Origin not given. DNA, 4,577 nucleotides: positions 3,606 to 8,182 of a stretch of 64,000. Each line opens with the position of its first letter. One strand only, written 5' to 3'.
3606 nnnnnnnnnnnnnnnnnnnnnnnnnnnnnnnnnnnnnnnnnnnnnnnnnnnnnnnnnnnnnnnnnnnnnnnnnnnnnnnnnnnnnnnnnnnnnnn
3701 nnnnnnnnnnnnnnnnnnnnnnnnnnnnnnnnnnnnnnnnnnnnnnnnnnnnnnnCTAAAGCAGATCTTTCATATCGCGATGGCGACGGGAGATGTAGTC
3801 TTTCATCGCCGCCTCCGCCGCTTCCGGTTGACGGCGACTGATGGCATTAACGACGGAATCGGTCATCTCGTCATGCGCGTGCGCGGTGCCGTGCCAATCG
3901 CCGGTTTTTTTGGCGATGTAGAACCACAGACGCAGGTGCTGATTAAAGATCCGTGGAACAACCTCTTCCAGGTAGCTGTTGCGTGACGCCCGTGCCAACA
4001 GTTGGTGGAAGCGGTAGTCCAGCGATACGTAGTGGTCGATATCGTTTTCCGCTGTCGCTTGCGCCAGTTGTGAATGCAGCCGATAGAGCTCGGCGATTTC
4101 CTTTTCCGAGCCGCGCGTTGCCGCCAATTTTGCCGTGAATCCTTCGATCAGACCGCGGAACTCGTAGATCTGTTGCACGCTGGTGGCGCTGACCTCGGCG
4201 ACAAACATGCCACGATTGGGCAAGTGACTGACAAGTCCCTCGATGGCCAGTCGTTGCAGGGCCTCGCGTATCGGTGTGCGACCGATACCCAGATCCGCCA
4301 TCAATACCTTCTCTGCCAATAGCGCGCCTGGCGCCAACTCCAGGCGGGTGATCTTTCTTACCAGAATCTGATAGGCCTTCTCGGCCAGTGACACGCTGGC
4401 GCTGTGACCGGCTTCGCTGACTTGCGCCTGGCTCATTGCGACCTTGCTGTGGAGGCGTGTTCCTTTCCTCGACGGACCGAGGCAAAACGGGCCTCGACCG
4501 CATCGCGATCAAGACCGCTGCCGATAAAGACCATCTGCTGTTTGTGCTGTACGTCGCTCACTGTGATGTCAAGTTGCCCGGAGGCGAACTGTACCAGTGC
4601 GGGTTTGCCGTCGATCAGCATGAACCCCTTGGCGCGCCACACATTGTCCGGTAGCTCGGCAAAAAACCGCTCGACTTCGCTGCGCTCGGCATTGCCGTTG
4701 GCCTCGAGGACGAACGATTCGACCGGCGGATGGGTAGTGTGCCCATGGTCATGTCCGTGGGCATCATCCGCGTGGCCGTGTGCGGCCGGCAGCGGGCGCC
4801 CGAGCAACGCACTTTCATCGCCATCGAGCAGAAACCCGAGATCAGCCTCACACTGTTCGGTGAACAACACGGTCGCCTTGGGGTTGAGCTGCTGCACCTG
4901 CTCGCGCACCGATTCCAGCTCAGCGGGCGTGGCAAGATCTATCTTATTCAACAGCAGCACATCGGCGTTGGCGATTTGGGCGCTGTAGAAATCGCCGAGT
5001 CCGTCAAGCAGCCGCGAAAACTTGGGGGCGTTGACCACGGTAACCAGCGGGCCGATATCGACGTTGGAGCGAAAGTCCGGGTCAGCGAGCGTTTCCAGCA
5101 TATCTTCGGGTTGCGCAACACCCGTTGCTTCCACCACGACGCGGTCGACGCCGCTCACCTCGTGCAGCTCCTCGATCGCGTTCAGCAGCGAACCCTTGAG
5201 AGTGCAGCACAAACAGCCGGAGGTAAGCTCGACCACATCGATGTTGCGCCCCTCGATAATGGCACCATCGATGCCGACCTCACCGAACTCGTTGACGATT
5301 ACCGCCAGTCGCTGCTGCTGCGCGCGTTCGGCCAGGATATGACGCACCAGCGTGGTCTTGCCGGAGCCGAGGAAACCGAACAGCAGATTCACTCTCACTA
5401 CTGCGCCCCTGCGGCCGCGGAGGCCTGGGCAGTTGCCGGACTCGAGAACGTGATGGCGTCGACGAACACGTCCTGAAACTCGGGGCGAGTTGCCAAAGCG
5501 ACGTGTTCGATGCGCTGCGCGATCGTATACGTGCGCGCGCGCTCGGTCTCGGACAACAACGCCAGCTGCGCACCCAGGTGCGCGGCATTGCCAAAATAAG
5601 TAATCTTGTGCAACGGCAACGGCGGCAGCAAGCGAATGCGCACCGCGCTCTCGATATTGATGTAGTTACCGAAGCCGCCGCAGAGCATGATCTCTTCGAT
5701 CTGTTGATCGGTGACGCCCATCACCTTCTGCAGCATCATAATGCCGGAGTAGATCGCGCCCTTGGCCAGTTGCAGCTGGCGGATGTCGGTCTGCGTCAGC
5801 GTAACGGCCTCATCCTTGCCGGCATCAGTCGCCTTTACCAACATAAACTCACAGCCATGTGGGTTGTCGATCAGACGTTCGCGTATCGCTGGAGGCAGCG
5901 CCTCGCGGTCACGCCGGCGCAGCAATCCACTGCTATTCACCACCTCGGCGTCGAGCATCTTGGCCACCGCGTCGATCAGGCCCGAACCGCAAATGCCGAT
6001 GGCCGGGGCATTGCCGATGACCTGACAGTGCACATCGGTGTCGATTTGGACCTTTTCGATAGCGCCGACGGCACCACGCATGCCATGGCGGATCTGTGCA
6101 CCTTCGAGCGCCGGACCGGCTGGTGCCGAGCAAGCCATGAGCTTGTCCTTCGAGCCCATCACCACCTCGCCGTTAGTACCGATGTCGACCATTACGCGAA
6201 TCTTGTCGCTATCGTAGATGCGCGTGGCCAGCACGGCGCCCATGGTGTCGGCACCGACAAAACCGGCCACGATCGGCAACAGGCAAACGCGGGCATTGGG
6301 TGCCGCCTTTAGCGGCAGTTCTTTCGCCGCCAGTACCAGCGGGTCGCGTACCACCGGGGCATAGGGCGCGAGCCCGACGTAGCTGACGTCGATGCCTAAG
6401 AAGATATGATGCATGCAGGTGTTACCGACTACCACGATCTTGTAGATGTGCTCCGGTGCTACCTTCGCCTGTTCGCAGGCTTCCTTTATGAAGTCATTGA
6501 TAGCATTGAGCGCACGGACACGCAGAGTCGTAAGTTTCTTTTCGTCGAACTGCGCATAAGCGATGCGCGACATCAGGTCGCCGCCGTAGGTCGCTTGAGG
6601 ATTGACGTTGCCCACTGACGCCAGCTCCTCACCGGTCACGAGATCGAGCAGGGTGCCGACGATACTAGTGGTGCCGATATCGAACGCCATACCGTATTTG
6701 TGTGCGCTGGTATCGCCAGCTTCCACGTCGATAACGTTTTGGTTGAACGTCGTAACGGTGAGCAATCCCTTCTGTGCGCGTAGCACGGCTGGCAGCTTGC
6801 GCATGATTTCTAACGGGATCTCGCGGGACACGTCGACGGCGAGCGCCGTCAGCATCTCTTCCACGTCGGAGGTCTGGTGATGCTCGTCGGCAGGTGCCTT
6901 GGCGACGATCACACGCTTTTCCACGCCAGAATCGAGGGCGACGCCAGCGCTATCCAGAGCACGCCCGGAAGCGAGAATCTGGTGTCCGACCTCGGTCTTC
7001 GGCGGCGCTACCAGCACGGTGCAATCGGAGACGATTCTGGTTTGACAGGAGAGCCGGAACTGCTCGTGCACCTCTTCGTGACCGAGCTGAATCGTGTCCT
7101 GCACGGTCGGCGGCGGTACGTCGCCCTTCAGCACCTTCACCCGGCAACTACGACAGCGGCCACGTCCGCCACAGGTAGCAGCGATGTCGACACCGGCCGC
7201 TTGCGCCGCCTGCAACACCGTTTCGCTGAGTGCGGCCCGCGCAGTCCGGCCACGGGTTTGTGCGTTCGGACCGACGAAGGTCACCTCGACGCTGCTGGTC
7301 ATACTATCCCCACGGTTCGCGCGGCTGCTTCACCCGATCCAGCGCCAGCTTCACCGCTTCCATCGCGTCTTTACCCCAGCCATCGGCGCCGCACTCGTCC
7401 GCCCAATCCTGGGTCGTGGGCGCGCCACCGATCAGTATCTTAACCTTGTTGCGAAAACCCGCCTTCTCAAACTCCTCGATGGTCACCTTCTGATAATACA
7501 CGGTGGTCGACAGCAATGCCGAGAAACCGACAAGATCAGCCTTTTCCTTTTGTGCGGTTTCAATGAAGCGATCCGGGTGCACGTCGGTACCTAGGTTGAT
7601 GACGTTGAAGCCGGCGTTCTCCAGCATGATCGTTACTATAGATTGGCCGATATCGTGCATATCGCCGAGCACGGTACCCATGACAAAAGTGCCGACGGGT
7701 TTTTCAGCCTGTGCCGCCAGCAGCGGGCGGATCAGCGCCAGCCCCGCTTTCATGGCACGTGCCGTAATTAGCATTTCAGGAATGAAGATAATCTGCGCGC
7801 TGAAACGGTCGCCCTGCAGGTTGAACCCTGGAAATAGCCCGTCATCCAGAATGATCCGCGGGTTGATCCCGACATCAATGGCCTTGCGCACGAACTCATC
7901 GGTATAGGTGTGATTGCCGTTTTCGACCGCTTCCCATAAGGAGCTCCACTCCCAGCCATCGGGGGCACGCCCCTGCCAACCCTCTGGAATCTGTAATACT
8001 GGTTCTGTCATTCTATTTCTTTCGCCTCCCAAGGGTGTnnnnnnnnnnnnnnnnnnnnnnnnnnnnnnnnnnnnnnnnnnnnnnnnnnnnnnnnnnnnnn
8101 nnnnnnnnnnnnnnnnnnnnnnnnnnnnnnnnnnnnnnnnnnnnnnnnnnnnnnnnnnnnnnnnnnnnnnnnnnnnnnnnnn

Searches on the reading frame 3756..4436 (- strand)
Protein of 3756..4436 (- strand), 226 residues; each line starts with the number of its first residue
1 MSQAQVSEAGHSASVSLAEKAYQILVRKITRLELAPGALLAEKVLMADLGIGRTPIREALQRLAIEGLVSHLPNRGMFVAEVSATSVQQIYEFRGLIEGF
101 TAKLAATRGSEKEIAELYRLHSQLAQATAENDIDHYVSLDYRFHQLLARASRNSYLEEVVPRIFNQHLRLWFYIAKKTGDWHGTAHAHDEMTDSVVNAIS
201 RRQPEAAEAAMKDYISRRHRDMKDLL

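Call 4: search_protein_families(library=pfam, proteins=[window:3756-4436:-], max_evalue=0.01)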
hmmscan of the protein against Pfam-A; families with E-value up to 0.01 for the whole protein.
window:3756-4436:- (226 aa): 2 families
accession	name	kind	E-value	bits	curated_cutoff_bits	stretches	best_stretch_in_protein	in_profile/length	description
PF07729.17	FCD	-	3e-26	92.7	24.3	1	89-216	1-124/125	FCD domain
PF00392.27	GntR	-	1.2e-16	60.5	27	1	17-79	1-64/64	Bacterial regulatory proteins, gntR family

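Call 5: search_protein_families(library=ncbifam, proteins=[window:3756-4436:-], max_evalue=0.01)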
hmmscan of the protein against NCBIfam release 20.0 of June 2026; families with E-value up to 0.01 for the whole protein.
window:3756-4436:- (226 aa): 19 families
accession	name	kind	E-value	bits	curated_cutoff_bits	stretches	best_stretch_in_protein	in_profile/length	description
TIGR03338.1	phnR_burk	equivalog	8.9e-29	100.6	271.5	1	16-217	11-208/212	phosphonate utilization associated transcriptional regulator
NF003011.0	PRK03837.1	subfamily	2.6e-19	69.8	260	2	83-219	100-230/241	transcriptional regulator NanR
NF008576.0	PRK11534.1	equivalog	1.1e-15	58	218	1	18-214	9-209/225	DNA-binding transcriptional regulator CsiR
NF007741.0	PRK10421.1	equivalog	1.7e-14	53.8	311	2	89-224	100-235/262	transcriptional regulator LldR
NF007442.0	PRK09990.1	equivalog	5.5e-14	52.2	301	1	37-224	32-237/256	transcriptional regulator GlcC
NF008504.0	PRK11414.1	equivalog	6e-14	52.3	225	1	13-159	8-154/221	GntR family transcriptional regulator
NF007001.0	PRK09464.1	equivalog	3.5e-13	49.8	330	1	25-215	19-225/254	pyruvate dehydrogenase complex transcriptional repressor PdhR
NF008571.0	PRK11523.1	equivalog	9.3e-11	41.6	396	1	39-215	32-218/258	transcriptional regulator ExuR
NF003444.0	PRK04984.1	equivalog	1e-07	31.7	189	1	18-155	9-160/239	fatty acid metabolism transcriptional regulator FadR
TIGR02812.1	fadR_gamma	equivalog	6.6e-07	29.2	249.2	1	18-154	8-158/235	fatty acid metabolism transcriptional regulator FadR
NF011575.0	PRK14999.1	equivalog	2.6e-06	26.9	424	1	8-131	4-123/241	histidine utilization repressor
TIGR02018.2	his_ut_repres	equivalog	6.7e-06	25.6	220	1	24-97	7-82/226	histidine utilization transcriptional repressor HutC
NF052282.1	PLP_TF_PdxR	equivalog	1.4e-05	24.4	320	1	17-100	2-77/448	MocR-like pyridoxine biosynthesis transcription factor PdxR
TIGR02404.1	trehalos_R_Bsub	equivalog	1.8e-05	24.5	211.95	1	20-103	4-90/233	trehalose operon repressor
NF007588.0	PRK10225.1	equivalog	3e-05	23.4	442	1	34-214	27-223/257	Uxu operon transcriptional regulator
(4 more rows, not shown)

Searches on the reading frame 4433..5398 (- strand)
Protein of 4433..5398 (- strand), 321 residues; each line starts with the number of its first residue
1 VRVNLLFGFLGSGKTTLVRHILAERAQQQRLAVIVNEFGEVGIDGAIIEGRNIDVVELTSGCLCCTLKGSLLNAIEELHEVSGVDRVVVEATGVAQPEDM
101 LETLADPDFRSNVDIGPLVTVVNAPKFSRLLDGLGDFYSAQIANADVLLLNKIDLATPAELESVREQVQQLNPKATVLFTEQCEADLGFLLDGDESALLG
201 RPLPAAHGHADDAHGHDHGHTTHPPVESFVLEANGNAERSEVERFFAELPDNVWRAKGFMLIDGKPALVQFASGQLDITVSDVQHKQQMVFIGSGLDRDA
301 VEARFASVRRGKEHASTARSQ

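Call 4: search_protein_families(library=pfam, proteins=[window:4433-5398:-], max_evalue=0.01)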
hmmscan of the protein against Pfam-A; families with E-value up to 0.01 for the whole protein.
window:4433-5398:- (321 aa): 5 families
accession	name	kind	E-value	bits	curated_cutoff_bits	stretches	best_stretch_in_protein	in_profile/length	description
PF02492.25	cobW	-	2.1e-50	171.3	20.7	1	3-178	2-179/180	CobW/HypB/UreG, nucleotide-binding domain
PF07683.19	CobW_C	-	9.8e-15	54.6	22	1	226-308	1-93/94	Cobalamin synthesis protein cobW C-terminal domain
PF03193.22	RsgA_GTPase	-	7.8e-05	23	30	0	111-200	21-113/174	RsgA GTPase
PF13191.12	AAA_16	-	0.002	19.1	32.6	1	5-174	28-162/167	AAA ATPase domain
PF00009.33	GTP_EFTU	-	0.0031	17.6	26.5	0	147-299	125-173/188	Elongation factor Tu GTP binding domain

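Call 5: search_protein_families(library=ncbifam, proteins=[window:4433-5398:-], max_evalue=0.01)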
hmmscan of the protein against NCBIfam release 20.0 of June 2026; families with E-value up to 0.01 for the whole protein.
window:4433-5398:- (321 aa): 9 families
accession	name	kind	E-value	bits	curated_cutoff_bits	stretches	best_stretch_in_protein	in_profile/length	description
TIGR02475.1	CobW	equivalog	8.4e-46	156.4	332.1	1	3-304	6-341/342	cobalamin biosynthesis protein CobW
NF038288.1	chaper_GTP_ZigA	equivalog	1.7e-40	139.2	600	2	3-129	3-140/390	zinc metallochaperone GTPase ZigA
NF008578.0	PRK11537.1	equivalog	4.3e-38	131.3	361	1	2-309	5-317/318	GTPase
NF041053.1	CobW_rel_Se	equivalog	1.9e-28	99.5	180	1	1-178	1-179/195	CobW-related selenoprotein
TIGR00073.1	hypB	equivalog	3.5e-10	39.7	121.2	2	6-93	35-120/217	hydrogenase nickel incorporation protein HypB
NF047431.1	hiber_recruit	equivalog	1.3e-08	34.3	375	1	48-103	54-109/402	ribosome hibernation factor-recruiting GTPase MRF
TIGR00101.1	ureG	equivalog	0.0012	18.6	204.2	1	8-180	8-176/199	urease accessory protein UreG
TIGR02012.1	tigrfam_recA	equivalog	0.0054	16.1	325.3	1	2-102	56-152/321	recombinase RecA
TIGR03819.1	heli_sec_ATPase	hypoth_equivalog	0.0077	15.5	373.15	0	5-42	182-218/340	TadA family conjugal transfer-associated ATPase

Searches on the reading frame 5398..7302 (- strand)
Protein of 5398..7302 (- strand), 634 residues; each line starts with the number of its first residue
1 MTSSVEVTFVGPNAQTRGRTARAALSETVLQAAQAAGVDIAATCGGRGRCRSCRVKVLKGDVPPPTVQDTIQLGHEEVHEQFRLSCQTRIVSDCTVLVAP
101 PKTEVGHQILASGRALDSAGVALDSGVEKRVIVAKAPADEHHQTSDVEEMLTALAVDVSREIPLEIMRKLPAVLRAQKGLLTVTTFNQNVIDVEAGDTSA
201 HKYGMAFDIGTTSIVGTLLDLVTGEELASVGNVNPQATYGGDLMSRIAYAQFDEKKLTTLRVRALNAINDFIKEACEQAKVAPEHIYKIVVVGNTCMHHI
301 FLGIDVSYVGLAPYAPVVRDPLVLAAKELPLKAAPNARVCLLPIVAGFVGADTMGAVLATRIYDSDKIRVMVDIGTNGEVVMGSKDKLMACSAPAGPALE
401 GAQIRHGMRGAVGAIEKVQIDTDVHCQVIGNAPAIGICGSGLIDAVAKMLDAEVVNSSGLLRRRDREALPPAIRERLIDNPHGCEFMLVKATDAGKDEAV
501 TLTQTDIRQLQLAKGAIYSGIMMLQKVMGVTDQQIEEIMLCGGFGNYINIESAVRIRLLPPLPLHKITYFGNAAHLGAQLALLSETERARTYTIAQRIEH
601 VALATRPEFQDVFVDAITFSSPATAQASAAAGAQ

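Call 4: search_protein_families(library=pfam, proteins=[window:5398-7302:-], max_evalue=0.01)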
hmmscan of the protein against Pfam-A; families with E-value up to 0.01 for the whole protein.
window:5398-7302:- (634 aa): 5 families
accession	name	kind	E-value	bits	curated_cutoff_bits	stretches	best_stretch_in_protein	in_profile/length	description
PF14574.11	RACo_C_ter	-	3.8e-79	265.9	27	1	368-621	2-251/261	C-terminal domain of RACo the ASKHA domain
PF17651.6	Raco_middle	-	9.7e-57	191.6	26.8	1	203-364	1-162/163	RACo middle region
PF17650.6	RACo_linker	-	2.7e-13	50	26.2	1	121-199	6-85/86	RACo linker region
PF00111.32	Fer2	-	1.1e-12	48.1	21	1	17-90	6-76/77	2Fe-2S iron-sulfur cluster binding domain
PF13510.11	Fer2_4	-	0.0086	16.5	22.8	0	18-58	10-59/82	2Fe-2S iron-sulfur cluster binding domain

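Call 5: search_protein_families(library=ncbifam, proteins=[window:5398-7302:-], max_evalue=0.01)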
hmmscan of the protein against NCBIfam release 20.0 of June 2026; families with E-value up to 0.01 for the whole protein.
window:5398-7302:- (634 aa): 12 families
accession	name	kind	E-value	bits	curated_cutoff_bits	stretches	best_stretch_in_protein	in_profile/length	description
NF040756.1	corr_regen_AcsV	exception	3.6e-131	438.6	800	1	17-617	7-621/632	corrinoid activation/regeneration protein AcsV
TIGR04270.1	Rama_corrin_act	subfamily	5.6e-37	127.3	500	1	203-619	1-416/534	methylamine methyltransferase corrinoid protein reductive activase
TIGR01941.1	nqrF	equivalog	1.1e-10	41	295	1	18-97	41-119/405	NADH:ubiquinone reductase (Na(+)-transporting) subunit F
TIGR02160.1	PA_CoA_Oxy5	hypoth_equivalog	1.4e-07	30.7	420.8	1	20-96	276-348/352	1,2-phenylacetyl-CoA epoxidase subunit PaaE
NF058606.1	GlBtMonoRdsGbcB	equivalog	5.1e-07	28.9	500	1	16-96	284-360/362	glycine betaine monooxygenase reductase subunit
NF004317.0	PRK05713.1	equivalog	5.3e-06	25.9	338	1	19-103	9-89/312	iron-sulfur-binding ferredoxin reductase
NF007964.0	PRK10684.1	equivalog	5.3e-06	25.6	383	1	18-95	258-331/333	NADH oxidoreductase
TIGR02008.1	fdx_plant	subfamily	6.3e-06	25.9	81.15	1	7-96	5-88/97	ferredoxin [2Fe-2S]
NF041393.1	Frdxn_Halo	equivalog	1.7e-05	24.7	150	1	26-99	45-115/128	ferredoxin Fer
NF040810.1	BenC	equivalog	3.2e-05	23.2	430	1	23-101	17-94/333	benzoate 1,2-dioxygenase electron transfer component BenC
TIGR02007.1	fdx_isc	equivalog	0.00056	20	132.1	1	17-107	14-106/110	ISC system 2Fe-2S type ferredoxin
NF008822.0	PRK11872.1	equivalog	0.0071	15.4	402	0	26-96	22-90/341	anthranilate 1,2-dioxygenase electron transfer component AntC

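Call 81: search_solved_structures(query=window:5398-7302:-, max_evalue=0.00001)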
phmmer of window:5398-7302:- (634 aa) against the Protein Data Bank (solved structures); distinct sequences matched with E-value up to 0.00001: 5.
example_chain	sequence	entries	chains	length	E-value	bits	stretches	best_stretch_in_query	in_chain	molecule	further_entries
3zyy_X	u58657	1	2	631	6.4e-105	355.3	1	25-617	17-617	IRON-SULFUR CLUSTER BINDING PROTEIN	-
4c1n_I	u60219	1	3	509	8.6e-95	321.8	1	163-617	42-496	IRON-SULFUR CLUSTER BINDING PROTEIN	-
4c1n_K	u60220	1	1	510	8.7e-95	321.8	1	163-617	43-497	IRON-SULFUR CLUSTER BINDING PROTEIN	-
8a1t_F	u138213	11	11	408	9.2e-06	27.8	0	29-95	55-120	Na(+)-translocating NADH-quinone reductase subunit F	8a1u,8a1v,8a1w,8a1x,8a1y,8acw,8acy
7xk3_F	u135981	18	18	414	9.4e-06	27.8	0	29-95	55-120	Na(+)-translocating NADH-quinone reductase subunit F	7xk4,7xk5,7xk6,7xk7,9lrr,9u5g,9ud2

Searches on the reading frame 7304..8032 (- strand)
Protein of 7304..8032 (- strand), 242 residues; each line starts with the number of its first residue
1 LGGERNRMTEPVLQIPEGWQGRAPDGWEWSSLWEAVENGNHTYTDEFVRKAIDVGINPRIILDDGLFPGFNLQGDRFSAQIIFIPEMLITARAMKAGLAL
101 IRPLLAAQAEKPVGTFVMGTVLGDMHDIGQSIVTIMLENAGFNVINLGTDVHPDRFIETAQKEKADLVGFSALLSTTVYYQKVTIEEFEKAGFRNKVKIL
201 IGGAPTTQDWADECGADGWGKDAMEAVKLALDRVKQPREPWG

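Call 4: search_protein_families(library=pfam, proteins=[window:7304-8032:-], max_evalue=0.01)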
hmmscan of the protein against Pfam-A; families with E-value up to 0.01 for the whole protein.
window:7304-8032:- (242 aa): 2 families
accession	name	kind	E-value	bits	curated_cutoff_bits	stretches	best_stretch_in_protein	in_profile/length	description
PF02310.24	B12-binding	-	3.2e-27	95.2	32.1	1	115-227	2-120/121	B12 binding domain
PF02607.22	B12-binding_2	-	8.4e-14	52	23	1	32-101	5-73/74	B12 binding domain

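Call 5: search_protein_families(library=ncbifam, proteins=[window:7304-8032:-], max_evalue=0.01)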
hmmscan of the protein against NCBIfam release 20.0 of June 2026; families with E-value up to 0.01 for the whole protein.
window:7304-8032:- (242 aa): 16 families
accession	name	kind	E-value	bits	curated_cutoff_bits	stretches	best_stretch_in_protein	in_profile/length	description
TIGR02370.1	pyl_corrinoid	subfamily_domain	6.7e-55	185.5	215.3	1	33-226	3-197/197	methyltransferase cognate corrinoid protein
NF047996.1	corrin_MtgC_2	exception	4.4e-52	176.6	370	1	35-231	11-207/212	glycine betaine-specific corrinoid protein MtgC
NF047995.1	corrinoid_MtgC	exception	1.2e-50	171.9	310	1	31-230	7-209/215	glycine betaine-specific corrinoid protein MtgC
NF041607.1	dimeth_corrin_MtbC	equivalog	2e-49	167.8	350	1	47-230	16-199/203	dimethylamine corrinoid protein MtbC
TIGR02082.1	metH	equivalog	9.5e-34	116.2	1010.85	1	35-213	653-831/1182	methionine synthase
NF040655.1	MtaC_Meth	equivalog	1.1e-31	109.8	420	1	33-232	40-236/253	methanol--corrinoid protein MtaC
NF007024.0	PRK09490.1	equivalog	1.3e-28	99.3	1497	1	36-208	669-844/1234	methionine synthase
NF040669.1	MtaC2_Meth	equivalog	5.2e-28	98.1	450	1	23-241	37-252/267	methanol--corrinoid protein MtaC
NF002612.0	PRK02261.1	equivalog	3.5e-13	49.3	110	1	115-204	5-93/148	methylaspartate mutase subunit S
TIGR01501.1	MthylAspMutase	equivalog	1e-10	41.5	135.8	1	115-203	3-90/134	methylaspartate mutase subunit S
TIGR00640.1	acid_CoA_mut_C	subfamily_domain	1.2e-07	31.7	57.45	1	124-211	13-99/132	methylmalonyl-CoA mutase C-terminal domain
NF052385.1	Lys_5_6_beta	equivalog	4.1e-07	29.9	280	1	141-221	138-222/241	lysine 5,6-aminomutase subunit beta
NF040743.1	ornith_mutase_E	equivalog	6.4e-07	27.7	800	1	115-223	597-713/730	D-ornithine 4,5-aminomutase subunit OraE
NF006944.0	PRK09426.1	equivalog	0.00027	19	876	1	121-211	597-686/721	methylmalonyl-CoA mutase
NF052513.1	TransRegCarH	equivalog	0.001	18.4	400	1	105-178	156-229/274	HTH-type transcriptional repressor CarH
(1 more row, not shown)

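Call 80: search_solved_structures(query=window:7304-8011:-, max_evalue=0.00001)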
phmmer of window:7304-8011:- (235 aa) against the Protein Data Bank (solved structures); distinct sequences matched with E-value up to 0.00001: 20.
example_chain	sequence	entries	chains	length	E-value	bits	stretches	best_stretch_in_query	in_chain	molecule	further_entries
1y80_A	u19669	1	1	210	3.5e-49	170.8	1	24-223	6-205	Predicted cobalamin binding protein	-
7xcn_M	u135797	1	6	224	1.3e-40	142.8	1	27-221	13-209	Trimethylamine methyltransferase corrinoid protein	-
3ezx_A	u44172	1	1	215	2.5e-33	118.9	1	24-225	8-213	Monomethylamine corrinoid protein 1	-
1bmt_A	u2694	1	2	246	8.8e-25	90.9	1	31-201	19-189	METHIONINE SYNTHASE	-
4jgi_A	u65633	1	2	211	2.3e-24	89.6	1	61-223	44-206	Putative uncharacterized protein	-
2i2x_B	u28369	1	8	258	2.7e-24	89.3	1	28-223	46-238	Methyltransferase 1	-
3bul_A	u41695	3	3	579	4.3e-24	88.7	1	32-201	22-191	Methionine synthase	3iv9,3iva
1k7y_A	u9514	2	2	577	1e-22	84.2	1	32-201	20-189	methionine synthase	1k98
8ssd_A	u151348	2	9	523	9.1e-22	81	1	38-210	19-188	Methionine synthase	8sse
9cbp_A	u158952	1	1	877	1.9e-21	80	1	38-210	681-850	Methionine synthase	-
8ssc_A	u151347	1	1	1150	3e-21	79.4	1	38-210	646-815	Methionine synthase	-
9cbq_A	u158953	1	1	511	8.7e-21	77.8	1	38-209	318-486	Methionine synthase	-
9cbo_A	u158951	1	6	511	1.2e-20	77.4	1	38-209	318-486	Methionine synthase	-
9cbr_A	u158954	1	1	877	2.6e-20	76.3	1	38-210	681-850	Methionine synthase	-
9ssp_A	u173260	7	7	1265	2.3e-17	66.6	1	51-201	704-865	Methionine synthase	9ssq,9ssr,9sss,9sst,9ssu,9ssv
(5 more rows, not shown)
